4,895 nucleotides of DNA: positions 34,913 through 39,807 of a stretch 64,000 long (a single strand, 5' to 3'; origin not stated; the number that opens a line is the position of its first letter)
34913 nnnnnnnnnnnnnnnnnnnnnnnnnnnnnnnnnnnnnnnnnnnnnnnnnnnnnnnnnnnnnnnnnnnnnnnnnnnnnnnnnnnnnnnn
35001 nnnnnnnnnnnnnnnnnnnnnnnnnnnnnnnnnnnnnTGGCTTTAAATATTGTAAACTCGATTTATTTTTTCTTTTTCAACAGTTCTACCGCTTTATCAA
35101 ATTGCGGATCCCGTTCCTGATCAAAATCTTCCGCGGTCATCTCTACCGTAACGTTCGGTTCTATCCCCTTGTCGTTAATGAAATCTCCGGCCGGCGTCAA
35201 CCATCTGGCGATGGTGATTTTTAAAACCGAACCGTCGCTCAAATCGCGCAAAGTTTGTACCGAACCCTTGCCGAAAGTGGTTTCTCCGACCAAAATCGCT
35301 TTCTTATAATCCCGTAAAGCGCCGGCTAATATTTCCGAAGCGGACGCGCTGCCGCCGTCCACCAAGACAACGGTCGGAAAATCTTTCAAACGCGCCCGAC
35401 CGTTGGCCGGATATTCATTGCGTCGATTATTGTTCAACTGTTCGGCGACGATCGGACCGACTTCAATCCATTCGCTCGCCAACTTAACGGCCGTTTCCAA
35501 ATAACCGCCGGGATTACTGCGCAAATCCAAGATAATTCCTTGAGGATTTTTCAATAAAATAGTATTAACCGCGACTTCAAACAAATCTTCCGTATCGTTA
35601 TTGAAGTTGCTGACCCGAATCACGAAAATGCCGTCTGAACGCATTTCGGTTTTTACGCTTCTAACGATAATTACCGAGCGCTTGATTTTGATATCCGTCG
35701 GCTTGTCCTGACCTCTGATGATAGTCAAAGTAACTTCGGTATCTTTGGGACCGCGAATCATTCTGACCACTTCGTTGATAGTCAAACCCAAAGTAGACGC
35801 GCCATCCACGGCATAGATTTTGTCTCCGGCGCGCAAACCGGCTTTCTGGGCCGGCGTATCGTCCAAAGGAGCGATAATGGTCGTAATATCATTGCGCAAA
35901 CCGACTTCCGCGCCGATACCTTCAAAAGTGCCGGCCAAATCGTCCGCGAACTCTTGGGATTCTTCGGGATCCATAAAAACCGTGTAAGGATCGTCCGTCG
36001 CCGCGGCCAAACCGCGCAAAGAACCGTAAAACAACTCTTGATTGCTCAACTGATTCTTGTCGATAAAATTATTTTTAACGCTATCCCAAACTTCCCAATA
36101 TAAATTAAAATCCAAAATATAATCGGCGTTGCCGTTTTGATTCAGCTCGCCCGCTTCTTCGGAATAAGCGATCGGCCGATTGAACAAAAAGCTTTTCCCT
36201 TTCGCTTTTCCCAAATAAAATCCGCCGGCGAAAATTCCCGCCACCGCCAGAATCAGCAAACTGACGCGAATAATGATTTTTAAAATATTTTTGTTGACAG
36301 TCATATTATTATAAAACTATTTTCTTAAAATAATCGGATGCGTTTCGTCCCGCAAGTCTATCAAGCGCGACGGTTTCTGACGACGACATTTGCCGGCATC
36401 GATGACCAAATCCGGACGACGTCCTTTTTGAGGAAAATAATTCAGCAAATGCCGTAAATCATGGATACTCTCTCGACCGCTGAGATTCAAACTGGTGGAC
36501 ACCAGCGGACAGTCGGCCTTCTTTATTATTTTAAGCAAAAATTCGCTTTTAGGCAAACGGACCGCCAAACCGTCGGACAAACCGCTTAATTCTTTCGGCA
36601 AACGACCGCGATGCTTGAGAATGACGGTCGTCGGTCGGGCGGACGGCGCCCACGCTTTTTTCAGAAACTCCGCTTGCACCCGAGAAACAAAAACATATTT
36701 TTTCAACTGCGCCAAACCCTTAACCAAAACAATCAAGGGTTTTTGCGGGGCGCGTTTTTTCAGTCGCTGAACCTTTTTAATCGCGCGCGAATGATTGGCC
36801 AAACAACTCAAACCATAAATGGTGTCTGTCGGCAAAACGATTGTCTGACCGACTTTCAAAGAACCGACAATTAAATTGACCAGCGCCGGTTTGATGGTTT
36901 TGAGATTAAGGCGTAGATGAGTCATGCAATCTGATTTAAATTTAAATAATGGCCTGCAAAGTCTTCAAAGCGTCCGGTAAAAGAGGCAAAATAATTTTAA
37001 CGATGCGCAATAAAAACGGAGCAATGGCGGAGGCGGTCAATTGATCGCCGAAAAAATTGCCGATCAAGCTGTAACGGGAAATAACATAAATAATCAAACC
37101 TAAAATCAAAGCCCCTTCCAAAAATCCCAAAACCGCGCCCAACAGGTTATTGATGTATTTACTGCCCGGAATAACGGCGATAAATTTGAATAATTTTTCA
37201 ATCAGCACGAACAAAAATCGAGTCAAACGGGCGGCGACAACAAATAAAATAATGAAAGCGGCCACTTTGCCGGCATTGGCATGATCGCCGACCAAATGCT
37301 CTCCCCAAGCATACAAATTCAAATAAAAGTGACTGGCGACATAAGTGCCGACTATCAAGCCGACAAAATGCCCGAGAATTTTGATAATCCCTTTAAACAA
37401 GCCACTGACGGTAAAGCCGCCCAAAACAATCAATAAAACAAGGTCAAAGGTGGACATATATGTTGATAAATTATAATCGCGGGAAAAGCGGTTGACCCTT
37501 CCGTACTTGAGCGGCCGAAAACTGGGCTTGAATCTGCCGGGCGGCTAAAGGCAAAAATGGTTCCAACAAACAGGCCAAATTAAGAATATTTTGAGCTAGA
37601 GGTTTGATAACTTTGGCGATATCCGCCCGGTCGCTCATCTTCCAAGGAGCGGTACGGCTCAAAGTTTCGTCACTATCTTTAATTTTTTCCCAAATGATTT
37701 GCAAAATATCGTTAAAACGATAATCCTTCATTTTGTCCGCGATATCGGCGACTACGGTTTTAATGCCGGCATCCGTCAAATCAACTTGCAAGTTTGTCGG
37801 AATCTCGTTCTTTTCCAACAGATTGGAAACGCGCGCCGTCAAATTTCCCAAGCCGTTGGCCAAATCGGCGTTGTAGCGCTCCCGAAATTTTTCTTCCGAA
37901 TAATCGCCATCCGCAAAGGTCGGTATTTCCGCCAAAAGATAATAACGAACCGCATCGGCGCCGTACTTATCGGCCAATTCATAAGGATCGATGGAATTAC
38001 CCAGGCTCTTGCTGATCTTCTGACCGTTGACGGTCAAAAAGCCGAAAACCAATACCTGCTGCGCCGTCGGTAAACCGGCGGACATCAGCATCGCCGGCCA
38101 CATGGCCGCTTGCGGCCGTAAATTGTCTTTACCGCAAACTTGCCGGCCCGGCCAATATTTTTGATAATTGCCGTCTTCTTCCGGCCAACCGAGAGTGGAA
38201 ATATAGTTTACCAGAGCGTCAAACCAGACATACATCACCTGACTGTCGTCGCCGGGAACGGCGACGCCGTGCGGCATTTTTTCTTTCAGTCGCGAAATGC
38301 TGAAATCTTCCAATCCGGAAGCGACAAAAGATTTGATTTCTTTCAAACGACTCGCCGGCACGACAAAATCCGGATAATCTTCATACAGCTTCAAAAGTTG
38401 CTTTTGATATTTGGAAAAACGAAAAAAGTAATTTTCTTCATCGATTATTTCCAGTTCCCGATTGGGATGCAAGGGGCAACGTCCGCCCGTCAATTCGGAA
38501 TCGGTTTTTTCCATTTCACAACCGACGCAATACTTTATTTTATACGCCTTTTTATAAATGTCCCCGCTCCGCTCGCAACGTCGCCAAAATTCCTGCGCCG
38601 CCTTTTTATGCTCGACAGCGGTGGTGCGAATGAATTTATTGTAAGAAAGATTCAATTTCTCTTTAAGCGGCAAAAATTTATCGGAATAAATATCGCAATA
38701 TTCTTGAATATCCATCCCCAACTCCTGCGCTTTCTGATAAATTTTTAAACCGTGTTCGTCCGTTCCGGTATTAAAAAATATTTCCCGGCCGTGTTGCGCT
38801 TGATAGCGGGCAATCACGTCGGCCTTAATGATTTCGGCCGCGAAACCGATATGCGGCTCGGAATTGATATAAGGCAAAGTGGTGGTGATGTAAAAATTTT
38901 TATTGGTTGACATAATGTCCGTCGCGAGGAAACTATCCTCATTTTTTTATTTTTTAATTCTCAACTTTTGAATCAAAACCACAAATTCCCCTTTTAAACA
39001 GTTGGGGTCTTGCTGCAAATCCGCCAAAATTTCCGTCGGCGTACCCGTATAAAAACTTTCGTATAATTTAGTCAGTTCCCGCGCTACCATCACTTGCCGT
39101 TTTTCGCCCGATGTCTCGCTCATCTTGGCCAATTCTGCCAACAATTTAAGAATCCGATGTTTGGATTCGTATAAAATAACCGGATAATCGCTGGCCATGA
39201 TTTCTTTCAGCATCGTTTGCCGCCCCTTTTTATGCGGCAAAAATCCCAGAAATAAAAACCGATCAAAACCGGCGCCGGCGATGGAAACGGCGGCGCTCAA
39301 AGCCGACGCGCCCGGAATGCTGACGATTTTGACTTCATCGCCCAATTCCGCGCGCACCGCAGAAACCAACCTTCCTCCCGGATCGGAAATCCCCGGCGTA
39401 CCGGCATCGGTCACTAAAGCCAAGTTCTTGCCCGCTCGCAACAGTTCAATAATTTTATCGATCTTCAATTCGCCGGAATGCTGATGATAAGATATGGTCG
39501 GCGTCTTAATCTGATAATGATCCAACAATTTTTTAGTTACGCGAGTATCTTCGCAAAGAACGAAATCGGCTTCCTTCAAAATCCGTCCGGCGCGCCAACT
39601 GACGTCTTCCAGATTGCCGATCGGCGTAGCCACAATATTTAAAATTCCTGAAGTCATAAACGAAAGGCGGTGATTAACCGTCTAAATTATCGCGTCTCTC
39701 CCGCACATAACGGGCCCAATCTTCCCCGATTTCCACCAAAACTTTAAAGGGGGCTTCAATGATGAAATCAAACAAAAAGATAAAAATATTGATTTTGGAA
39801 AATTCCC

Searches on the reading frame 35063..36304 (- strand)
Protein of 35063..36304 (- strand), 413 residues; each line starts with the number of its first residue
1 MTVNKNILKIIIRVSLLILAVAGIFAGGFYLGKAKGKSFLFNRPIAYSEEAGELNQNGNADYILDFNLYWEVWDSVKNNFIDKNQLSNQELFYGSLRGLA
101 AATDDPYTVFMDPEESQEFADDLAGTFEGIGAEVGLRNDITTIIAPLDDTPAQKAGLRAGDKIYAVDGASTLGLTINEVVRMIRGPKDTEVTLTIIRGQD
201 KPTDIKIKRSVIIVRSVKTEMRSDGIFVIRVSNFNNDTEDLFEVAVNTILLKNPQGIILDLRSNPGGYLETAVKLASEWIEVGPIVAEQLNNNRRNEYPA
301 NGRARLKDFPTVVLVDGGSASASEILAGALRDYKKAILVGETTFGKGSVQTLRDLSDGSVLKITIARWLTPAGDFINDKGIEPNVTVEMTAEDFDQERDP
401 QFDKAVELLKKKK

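Call 43: search_protein_families(library=pfam, proteins=[window:35063-36304:-], max_evalue=0.0001)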
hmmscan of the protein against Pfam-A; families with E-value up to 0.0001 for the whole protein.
window:35063-36304:- (413 aa): 4 families
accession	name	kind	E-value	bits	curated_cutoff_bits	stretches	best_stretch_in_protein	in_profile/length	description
PF03572.23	Peptidase_S41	-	2.6e-48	164.2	24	1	228-387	4-165/165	Peptidase family S41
PF17820.7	PDZ_6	-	8.9e-14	51.4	27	1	147-197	6-54/54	PDZ domain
PF00595.29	PDZ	-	1.9e-08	35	23.2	1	141-195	27-80/81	PDZ domain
PF13180.12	PDZ_2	-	5.9e-07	30.1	27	1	130-201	3-73/80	PDZ domain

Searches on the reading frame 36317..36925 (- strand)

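Call 43: search_protein_families(library=pfam, proteins=[window:36317-36925:-], max_evalue=0.0001)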
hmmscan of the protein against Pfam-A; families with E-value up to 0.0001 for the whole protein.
window:36317-36925:- (202 aa): 1 family
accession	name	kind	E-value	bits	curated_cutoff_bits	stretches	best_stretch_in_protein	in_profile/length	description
PF01300.24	Sua5_yciO_yrdC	-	3.5e-39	134.6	25.1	1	23-202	3-177/178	Telomere recombination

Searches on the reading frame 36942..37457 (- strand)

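Call 43: search_protein_families(library=pfam, proteins=[window:36942-37457:-], max_evalue=0.0001)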
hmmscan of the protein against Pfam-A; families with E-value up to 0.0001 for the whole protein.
window:36942-37457:- (171 aa): 1 family
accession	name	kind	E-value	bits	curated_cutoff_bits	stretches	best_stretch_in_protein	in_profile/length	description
PF02674.22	Colicin_V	-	5.2e-19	69.1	29.3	1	4-152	1-142/144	Colicin V production protein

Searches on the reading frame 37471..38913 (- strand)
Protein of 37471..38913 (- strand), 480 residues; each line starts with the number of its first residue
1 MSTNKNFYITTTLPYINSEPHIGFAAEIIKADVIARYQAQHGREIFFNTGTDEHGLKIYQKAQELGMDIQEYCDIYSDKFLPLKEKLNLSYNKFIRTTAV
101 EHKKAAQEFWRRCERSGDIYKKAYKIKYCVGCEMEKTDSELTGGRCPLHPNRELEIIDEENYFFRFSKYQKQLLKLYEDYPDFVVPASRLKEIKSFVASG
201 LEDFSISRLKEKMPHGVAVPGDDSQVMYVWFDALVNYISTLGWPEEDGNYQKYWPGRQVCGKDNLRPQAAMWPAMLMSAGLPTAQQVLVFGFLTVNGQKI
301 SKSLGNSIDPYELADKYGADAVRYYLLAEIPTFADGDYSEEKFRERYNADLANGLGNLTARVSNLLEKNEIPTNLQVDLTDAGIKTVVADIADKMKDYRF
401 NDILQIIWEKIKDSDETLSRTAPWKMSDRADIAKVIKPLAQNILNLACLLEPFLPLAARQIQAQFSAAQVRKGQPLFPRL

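Call 43: search_protein_families(library=pfam, proteins=[window:37471-38913:-], max_evalue=0.0001)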
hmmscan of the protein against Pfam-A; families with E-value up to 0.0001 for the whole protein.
window:37471-38913:- (480 aa): 3 families
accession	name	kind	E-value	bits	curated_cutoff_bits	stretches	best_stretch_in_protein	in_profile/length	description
PF09334.17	tRNA-synt_1g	-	6.4e-96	321.9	20.1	2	156-362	178-390/391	tRNA synthetases class I (M)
PF00133.28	tRNA-synt_1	-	2.7e-28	99.3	22.7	2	223-327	295-403/414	tRNA synthetases class I (I, L, M and V)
PF01406.26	tRNA-synt_1e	-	3.1e-12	46.9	27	1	282-329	236-283/301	tRNA synthetases class I (C) catalytic domain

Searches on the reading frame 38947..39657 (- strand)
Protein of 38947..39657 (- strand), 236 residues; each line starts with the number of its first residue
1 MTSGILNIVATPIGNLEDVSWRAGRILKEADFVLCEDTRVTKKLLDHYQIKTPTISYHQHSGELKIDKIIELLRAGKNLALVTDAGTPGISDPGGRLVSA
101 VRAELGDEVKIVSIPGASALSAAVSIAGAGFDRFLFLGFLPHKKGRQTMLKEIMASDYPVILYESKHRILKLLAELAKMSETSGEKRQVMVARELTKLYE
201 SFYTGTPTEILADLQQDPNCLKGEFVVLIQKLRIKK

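Call 43: search_protein_families(library=pfam, proteins=[window:38947-39657:-], max_evalue=0.0001)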
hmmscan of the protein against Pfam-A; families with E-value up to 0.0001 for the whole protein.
window:38947-39657:- (236 aa): 1 family
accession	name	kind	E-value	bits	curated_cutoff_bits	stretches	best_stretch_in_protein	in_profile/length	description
PF00590.25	TP_methylase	-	1.7e-29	103.7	27.8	1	7-209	3-210/212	Tetrapyrrole (Corrin/Porphyrin) Methylases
